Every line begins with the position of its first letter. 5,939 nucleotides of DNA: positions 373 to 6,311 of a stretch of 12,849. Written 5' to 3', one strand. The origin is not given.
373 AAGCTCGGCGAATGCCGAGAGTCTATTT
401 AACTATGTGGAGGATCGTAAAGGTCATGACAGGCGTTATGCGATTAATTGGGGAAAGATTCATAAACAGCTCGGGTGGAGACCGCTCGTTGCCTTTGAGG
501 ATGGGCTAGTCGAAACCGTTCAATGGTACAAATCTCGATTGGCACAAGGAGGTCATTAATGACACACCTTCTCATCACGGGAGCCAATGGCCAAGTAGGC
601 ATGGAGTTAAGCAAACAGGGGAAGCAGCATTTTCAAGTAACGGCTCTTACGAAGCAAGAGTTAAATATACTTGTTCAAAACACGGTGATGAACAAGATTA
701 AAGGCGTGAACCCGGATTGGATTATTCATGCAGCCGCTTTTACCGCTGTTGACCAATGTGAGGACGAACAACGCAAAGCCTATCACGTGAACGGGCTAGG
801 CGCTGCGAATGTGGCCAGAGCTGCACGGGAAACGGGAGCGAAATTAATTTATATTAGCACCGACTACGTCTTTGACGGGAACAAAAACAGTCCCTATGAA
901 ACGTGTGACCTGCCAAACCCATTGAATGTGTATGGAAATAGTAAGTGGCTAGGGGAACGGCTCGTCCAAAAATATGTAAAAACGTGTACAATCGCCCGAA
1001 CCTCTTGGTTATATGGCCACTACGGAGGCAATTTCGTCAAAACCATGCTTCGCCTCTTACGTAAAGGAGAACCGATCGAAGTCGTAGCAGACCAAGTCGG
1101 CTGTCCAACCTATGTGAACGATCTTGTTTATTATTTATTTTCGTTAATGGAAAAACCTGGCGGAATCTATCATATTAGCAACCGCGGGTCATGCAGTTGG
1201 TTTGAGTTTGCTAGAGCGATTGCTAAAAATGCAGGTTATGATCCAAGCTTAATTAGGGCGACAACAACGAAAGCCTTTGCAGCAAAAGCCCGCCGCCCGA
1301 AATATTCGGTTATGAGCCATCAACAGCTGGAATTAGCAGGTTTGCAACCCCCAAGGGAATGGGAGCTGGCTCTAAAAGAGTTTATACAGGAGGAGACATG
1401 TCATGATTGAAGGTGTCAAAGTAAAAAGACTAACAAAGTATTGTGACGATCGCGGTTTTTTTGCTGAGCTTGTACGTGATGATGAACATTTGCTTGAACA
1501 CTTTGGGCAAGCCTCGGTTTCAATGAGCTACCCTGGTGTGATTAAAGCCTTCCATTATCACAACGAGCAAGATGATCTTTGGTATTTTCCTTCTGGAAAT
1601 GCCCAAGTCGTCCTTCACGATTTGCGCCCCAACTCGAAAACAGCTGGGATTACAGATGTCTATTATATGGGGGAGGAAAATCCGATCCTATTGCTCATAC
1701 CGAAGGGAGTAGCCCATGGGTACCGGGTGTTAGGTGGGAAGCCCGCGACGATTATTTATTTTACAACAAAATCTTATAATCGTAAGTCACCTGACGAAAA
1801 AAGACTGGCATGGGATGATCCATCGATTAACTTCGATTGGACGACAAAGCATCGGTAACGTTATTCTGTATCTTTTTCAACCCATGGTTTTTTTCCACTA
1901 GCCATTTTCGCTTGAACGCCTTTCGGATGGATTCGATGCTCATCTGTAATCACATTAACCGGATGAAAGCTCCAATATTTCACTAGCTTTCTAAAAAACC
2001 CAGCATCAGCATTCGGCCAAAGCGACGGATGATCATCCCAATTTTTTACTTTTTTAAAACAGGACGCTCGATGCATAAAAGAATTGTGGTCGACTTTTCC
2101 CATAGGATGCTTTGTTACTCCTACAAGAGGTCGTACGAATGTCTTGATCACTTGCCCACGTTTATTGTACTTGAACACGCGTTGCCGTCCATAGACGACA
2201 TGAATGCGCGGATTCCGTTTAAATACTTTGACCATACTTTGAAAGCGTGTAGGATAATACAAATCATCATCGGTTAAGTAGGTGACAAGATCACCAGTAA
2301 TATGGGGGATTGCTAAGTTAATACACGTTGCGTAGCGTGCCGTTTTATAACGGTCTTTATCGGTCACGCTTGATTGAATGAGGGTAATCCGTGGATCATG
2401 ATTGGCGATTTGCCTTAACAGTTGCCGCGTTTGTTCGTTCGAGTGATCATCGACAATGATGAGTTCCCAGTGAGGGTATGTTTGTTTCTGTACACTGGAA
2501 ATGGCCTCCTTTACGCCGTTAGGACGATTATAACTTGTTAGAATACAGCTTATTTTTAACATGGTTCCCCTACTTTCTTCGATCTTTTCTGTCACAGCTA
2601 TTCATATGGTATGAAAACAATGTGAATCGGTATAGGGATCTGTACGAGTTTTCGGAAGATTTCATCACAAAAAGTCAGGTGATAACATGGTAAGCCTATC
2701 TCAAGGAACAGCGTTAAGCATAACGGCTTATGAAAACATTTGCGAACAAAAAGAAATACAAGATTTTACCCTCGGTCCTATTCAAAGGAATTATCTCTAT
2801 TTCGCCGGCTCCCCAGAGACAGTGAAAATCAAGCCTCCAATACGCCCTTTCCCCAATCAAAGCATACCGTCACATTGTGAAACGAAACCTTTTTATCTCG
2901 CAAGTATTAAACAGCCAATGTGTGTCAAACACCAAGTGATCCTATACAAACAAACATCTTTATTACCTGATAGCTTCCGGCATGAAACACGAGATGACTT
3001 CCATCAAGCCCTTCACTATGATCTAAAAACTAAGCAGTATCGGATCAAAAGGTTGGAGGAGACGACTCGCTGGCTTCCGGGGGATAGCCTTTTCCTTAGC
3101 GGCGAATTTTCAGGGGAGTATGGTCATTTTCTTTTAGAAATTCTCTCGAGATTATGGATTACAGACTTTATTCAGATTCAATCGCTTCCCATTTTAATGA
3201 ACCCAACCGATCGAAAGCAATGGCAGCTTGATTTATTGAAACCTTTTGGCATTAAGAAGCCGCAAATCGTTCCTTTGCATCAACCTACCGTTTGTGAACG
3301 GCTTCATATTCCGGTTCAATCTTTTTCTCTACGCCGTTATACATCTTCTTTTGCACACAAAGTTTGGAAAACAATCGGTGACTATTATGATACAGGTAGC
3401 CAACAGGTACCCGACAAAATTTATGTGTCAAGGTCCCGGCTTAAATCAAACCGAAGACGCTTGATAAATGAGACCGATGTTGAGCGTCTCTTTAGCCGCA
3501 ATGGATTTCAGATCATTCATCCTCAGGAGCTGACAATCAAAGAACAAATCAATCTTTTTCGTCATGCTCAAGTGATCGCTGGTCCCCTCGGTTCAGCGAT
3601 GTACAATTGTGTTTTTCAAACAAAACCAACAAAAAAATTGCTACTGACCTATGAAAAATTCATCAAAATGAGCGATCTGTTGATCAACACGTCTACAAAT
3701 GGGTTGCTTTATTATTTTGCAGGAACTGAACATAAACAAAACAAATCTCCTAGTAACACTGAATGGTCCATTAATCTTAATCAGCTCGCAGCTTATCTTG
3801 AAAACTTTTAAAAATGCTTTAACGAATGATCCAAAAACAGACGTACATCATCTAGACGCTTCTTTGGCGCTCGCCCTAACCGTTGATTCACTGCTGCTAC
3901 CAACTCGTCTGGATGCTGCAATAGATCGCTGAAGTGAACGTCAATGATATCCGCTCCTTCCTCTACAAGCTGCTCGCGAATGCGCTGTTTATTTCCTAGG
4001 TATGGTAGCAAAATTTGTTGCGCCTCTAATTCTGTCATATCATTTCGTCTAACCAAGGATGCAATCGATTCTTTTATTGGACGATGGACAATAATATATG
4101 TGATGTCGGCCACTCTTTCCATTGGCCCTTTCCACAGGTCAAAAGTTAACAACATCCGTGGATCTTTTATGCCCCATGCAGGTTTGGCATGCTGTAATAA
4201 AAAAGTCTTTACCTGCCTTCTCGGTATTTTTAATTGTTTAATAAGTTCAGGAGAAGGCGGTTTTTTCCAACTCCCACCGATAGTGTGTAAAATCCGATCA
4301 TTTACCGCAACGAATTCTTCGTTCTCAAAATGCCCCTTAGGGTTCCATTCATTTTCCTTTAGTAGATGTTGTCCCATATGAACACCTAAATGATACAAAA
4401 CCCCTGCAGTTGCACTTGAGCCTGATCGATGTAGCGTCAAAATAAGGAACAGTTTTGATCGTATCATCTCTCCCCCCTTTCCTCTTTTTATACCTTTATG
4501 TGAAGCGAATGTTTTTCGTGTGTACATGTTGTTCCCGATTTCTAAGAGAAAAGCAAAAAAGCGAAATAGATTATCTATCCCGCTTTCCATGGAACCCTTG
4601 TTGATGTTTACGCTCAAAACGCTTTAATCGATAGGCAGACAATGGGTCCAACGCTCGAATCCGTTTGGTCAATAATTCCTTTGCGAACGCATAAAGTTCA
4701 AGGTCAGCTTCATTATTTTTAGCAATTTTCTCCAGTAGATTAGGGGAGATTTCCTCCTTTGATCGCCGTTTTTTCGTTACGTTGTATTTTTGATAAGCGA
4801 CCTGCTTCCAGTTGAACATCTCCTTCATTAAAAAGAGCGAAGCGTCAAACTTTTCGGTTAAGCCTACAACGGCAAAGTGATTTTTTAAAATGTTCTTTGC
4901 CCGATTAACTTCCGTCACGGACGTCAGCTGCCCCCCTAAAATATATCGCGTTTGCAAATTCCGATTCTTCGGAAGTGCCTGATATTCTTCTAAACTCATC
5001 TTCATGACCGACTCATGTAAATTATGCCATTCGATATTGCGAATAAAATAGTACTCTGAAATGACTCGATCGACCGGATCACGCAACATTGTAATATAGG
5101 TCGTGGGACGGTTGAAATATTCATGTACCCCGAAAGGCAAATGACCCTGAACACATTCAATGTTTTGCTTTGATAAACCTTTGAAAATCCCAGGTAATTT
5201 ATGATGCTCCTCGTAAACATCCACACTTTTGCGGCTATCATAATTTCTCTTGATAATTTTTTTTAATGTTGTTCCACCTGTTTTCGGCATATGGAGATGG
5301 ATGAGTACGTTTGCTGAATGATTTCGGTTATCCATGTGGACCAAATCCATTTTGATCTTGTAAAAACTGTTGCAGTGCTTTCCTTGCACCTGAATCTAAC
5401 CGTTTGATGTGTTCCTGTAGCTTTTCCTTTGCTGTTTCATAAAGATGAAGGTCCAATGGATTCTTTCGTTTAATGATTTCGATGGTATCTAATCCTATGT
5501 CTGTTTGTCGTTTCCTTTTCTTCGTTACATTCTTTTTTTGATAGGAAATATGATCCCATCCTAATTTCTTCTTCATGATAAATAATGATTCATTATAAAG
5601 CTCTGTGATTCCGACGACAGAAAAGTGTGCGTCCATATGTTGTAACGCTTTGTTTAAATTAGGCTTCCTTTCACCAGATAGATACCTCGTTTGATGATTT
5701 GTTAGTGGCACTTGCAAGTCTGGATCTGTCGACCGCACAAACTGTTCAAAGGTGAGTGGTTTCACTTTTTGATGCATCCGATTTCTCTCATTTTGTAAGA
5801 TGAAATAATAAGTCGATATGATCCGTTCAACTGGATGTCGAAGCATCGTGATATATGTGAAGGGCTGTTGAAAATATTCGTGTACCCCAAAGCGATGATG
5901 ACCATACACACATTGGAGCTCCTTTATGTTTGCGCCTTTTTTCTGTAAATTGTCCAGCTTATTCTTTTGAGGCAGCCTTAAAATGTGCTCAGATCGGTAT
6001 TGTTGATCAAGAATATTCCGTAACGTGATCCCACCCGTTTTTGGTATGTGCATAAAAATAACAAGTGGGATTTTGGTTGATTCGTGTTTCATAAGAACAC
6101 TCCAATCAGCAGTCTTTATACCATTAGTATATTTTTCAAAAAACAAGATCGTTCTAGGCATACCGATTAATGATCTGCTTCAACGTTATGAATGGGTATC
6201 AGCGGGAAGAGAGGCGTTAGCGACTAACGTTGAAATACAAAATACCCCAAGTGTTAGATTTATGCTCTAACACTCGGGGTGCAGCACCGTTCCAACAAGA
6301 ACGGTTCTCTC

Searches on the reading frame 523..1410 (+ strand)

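Call 4: search_protein_families(library=ncbifam, proteins=[window:523-1410:+], max_evalue=0.01)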
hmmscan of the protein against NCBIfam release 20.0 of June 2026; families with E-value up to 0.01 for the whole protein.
window:523-1410:+ (295 aa): 17 families
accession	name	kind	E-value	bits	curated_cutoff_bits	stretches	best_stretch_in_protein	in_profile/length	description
TIGR01214.1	rmlD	equivalog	1.7e-95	319.4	224.05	1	16-290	2-284/285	dTDP-4-dehydrorhamnose reductase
NF007440.0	PRK09987.1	equivalog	1.7e-48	165.4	308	1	15-290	2-292/299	dTDP-4-dehydrorhamnose reductase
TIGR01181.1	dTDP_gluc_dehyt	equivalog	2.3e-13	49.9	365.1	1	47-285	57-305/321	dTDP-glucose 4,6-dehydratase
TIGR02197.1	heptose_epim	equivalog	1.5e-11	44.1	274.6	1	40-152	39-153/316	ADP-glyceromanno-heptose 6-epimerase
TIGR01179.1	galE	equivalog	1e-09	37.7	262.3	1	45-154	52-162/332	UDP-glucose 4-epimerase GalE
TIGR01746.1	Thioester-redct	subfamily_domain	1.1e-07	31.4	213.35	1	63-168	88-201/371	thioester reductase domain-containing protein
TIGR02622.1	CDP_4_6_dhtase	equivalog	1.2e-06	27.9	278.45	1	37-154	45-171/352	CDP-glucose 4,6-dehydratase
TIGR03589.1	PseB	equivalog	1.2e-05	24.4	407.75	1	61-147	74-145/324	UDP-N-acetylglucosamine 4,6-dehydratase (inverting)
TIGR03466.1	HpnA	hypoth_equivalog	5.3e-05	22.2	367.65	1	17-153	4-157/327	hopanoid-associated sugar epimerase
NF042423.1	oxyalk_red_Shew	equivalog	7.6e-05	21.9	580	1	14-150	9-158/331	2-alkyl-3-oxoalkanoate reductase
TIGR04130.1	FnlA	equivalog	0.00043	19.3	730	1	53-115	65-126/337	UDP-N-acetylglucosamine 4,6-dehydratase/5-epimerase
NF043036.1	ErythonDh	equivalog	0.00087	18.6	325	1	50-153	61-165/321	D-erythronate dehydrogenase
NF007956.0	PRK10675.1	subfamily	0.0011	18.2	394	1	60-153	70-165/338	UDP-glucose 4-epimerase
NF047922.1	GDPFucSynFcl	equivalog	0.0027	17.2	500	0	16-124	5-116/308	GDP-L-fucose synthase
TIGR04180.1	EDH_00030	hypoth_equivalog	0.0046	16.1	475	0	52-154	61-162/297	NAD-dependent 4,6-dehydratase LegB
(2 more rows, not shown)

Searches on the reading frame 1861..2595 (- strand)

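Call 3: search_protein_families(library=pfam, proteins=[window:1861-2595:-], max_evalue=0.01)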
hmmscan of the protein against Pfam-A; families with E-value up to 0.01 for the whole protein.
window:1861-2595:- (244 aa): 4 families
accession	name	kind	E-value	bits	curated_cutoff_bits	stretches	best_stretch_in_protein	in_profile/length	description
PF00535.33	Glycos_transf_2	-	1.9e-24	86.9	23.3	1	16-152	1-130/168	Glycosyl transferase family 2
PF13641.12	Glyco_tranf_2_3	-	3.5e-08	34.2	27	1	15-142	3-126/230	Glycosyltransferase like family 2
PF10111.15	Glyco_tranf_2_2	-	1.5e-07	31.7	27.3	1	28-135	15-121/276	Glycosyltransferase like family 2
PF11316.14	Rhamno_transf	-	0.0024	17.8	23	1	33-160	49-181/235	Putative rhamnosyl transferase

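Call 4: search_protein_families(library=ncbifam, proteins=[window:1861-2595:-], max_evalue=0.01)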
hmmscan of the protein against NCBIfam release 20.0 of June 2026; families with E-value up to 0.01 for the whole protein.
window:1861-2595:- (244 aa): 23 families
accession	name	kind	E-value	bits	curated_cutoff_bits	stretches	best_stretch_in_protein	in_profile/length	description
NF047683.1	TeichurnBiosyTuaG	equivalog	3.2e-19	69.6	400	1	14-132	7-118/252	teichuronic acid biosynthesis protein TuaG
NF053739.1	GlytfEpsEBac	equivalog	4.4e-17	62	450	1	14-184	2-165/265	glycosyltransferase EpsE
NF050050.1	ProtGlycPglI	equivalog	1.3e-16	60.8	500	1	13-126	2-109/306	GalNAc(5)-diNAcBac-PP-undecaprenol beta-1,3-glucosyltransferase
TIGR03937.1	PgaC_IcaA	equivalog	7e-16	58.2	422.3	1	9-141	41-166/407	poly-beta-1,6-N-acetyl-D-glucosamine synthase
TIGR04440.1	glyco_TIGR04440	domain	6.7e-12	45.6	70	1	16-181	3-156/215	TIGR00180 family glycosyltransferase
NF007453.0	PRK10018.1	equivalog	9.3e-12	45.2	382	1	15-129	8-114/280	colanic acid biosynthesis glycosyltransferase WcaA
TIGR04017.1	WcaA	equivalog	3e-11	43.4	495.75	1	15-132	7-116/279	colanic acid biosynthesis glycosyltransferase WcaA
NF038299.1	EPS_HpsN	equivalog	9.1e-11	41.3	425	1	14-145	2-124/317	hormogonium polysaccharide biosynthesis glycosyltransferase HpsN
NF007482.0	PRK10073.1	equivalog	4.3e-10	39.1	423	1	13-127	6-112/334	glycosyltransferase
NF045692.1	OglycostaseCruG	equivalog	8.2e-08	31.6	600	1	11-75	39-103/386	2'-O-glycosyltransferase CruG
TIGR03111.1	glyc2_xrt_Gpos1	hypoth_equivalog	1.2e-07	30.9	363.95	1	7-136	43-167/439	TIGR03111 family XrtG-associated glycosyltransferase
NF047588.1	GlcsyltransPgfSStrep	equivalog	1.8e-07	30.7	500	1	14-136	2-119/308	glycosyltransferase PgfS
NF041875.1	EPS_EpsD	equivalog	1.9e-07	30.8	370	1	15-137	1-115/325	exopolysaccharide biosynthesis glycosyltransferase EpsD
NF038302.1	EPS_HpsE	equivalog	3.8e-07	29.4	300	1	15-139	3-124/307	hormogonium polysaccharide biosynthesis glycosyltransferase HpsE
NF041394.1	GtaseAglG_Halo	equivalog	2.4e-06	27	440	1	15-165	3-146/304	glucosyl-dolichyl phosphate glucuronosyltransferase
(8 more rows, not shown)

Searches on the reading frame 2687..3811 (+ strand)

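Call 3: search_protein_families(library=pfam, proteins=[window:2687-3811:+], max_evalue=0.01)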
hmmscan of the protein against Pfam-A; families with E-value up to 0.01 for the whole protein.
window:2687-3811:+ (374 aa): 1 family
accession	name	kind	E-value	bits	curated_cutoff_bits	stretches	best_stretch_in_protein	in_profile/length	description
PF04577.19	Glyco_transf_61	-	1.3e-27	97.1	27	1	145-316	1-135/137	Glycosyltransferase 61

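Call 4: search_protein_families(library=ncbifam, proteins=[window:2687-3811:+], max_evalue=0.01)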
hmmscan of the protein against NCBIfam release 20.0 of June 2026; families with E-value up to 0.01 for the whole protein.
window:2687-3811:+ (374 aa): 0 families

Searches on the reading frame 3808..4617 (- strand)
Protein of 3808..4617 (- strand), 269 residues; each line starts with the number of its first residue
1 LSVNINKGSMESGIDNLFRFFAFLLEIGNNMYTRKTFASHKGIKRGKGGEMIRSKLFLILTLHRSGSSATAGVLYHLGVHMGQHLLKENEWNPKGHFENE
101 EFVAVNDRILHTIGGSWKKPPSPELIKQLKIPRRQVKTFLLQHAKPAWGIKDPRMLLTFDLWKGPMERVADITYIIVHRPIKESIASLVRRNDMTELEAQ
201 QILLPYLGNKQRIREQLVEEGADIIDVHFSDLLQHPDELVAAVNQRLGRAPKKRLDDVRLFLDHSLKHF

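Call 3: search_protein_families(library=pfam, proteins=[window:3808-4617:-], max_evalue=0.01)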
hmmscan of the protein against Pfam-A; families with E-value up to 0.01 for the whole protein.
window:3808-4617:- (269 aa): 0 families

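Call 4: search_protein_families(library=ncbifam, proteins=[window:3808-4617:-], max_evalue=0.01)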
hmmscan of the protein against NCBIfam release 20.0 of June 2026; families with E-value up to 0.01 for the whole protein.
window:3808-4617:- (269 aa): 0 families

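Call 38: search_protein_families(library=pfam, proteins=[window:3808-4617:-], max_evalue=1)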
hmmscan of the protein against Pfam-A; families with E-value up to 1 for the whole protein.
window:3808-4617:- (269 aa): 1 family
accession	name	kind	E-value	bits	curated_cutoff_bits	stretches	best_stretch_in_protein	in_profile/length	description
PF13469.12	Sulfotransfer_3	-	0.16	12.6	27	1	127-248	77-211/216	Sulfotransferase family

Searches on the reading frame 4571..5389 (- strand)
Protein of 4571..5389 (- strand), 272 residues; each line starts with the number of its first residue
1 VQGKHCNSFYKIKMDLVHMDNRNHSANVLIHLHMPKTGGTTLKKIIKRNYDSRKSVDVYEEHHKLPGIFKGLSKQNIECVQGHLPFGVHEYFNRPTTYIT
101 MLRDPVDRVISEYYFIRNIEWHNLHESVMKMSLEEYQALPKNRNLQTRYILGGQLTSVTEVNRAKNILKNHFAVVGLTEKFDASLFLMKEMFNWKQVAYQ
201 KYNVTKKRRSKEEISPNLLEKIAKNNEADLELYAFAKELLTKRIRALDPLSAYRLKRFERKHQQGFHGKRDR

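Call 3: search_protein_families(library=pfam, proteins=[window:4571-5389:-], max_evalue=0.01)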
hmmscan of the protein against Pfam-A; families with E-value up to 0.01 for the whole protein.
window:4571-5389:- (272 aa): 3 families
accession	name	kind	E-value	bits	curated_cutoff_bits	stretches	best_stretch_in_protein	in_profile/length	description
PF03567.20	Sulfotransfer_2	-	1.1e-10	42.5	22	1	27-235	9-251/252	Sulfotransferase family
PF06990.17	Gal-3-0_sulfotr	-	3.4e-06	26.7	27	1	64-247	108-315/402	Galactose-3-O-sulfotransferase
PF00685.33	Sulfotransfer_1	-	6.2e-06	26.2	22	1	34-127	9-122/255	Sulfotransferase domain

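Call 4: search_protein_families(library=ncbifam, proteins=[window:4571-5389:-], max_evalue=0.01)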
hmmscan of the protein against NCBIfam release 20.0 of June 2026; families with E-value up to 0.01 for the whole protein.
window:4571-5389:- (272 aa): 1 family
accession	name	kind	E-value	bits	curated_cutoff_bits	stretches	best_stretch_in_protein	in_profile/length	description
NF003555.1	PRK05218.1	equivalog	0.0097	14.4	371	0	124-243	391-510/614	molecular chaperone HtpG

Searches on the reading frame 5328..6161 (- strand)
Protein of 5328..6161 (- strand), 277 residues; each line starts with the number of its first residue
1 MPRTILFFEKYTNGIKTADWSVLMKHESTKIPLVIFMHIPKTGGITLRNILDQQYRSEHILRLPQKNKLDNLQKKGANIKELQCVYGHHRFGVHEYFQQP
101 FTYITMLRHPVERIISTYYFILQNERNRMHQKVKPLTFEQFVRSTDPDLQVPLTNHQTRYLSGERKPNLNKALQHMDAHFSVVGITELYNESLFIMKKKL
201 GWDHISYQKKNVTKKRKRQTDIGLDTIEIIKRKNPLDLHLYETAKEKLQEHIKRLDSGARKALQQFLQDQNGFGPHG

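Call 3: search_protein_families(library=pfam, proteins=[window:5328-6161:-], max_evalue=0.01)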
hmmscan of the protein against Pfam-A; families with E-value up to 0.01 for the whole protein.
window:5328-6161:- (277 aa): 2 families
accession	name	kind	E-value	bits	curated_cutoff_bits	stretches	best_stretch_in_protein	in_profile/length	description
PF03567.20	Sulfotransfer_2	-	5.2e-09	37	22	1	34-265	11-240/252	Sulfotransferase family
PF06990.17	Gal-3-0_sulfotr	-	2.6e-07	30.3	27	1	26-255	61-315/402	Galactose-3-O-sulfotransferase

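Call 4: search_protein_families(library=ncbifam, proteins=[window:5328-6161:-], max_evalue=0.01)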
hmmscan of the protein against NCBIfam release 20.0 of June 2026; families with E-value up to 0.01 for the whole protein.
window:5328-6161:- (277 aa): 0 families
